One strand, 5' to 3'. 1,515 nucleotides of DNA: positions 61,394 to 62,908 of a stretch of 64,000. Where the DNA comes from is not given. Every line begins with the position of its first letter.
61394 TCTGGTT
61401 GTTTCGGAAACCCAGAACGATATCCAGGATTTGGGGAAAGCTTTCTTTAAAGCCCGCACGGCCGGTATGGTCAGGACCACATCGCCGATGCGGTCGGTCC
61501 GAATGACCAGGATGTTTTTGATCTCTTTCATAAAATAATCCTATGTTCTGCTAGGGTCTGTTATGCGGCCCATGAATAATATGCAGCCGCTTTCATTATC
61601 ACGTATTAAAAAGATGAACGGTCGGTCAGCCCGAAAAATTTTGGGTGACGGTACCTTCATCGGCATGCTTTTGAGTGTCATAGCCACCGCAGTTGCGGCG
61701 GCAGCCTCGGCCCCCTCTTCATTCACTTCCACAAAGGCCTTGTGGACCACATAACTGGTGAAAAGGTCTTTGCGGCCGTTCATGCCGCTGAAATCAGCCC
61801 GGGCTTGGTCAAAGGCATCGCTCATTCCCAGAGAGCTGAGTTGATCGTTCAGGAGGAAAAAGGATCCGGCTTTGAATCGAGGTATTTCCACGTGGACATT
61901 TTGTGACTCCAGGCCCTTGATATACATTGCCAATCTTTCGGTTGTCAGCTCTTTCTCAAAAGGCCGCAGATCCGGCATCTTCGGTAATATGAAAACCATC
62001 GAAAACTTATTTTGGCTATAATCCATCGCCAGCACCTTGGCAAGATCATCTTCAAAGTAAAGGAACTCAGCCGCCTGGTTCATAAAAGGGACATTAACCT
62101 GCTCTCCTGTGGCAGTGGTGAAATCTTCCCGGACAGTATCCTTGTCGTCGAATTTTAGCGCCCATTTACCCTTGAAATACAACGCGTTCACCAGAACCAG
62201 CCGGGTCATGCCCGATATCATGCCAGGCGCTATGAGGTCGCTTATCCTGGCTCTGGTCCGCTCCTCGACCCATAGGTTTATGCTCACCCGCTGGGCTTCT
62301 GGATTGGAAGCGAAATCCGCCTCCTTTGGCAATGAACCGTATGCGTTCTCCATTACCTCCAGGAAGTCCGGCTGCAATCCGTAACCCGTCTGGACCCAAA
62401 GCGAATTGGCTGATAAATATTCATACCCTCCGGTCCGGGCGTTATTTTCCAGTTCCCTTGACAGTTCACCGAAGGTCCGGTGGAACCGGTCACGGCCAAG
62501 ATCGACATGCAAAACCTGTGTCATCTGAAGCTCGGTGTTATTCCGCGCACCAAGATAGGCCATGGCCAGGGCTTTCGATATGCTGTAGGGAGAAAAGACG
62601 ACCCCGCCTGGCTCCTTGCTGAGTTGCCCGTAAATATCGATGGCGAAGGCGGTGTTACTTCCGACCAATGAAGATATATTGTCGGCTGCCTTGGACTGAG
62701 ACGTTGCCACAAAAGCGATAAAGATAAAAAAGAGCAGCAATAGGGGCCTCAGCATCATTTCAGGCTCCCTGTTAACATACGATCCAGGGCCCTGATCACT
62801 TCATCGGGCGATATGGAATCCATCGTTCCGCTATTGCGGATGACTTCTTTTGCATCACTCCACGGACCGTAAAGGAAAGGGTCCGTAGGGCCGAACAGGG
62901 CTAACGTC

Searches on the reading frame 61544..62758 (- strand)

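Call 79: search_protein_families(library=pfam, proteins=[window:61544-62758:-], max_evalue=0.00001)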
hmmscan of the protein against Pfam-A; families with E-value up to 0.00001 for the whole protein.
window:61544-62758:- (405 aa): 1 family
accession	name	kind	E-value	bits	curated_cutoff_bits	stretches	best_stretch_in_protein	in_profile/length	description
PF00079.25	Serpin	-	2.1e-111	373.2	27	1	34-402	2-370/370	Serpin (serine protease inhibitor)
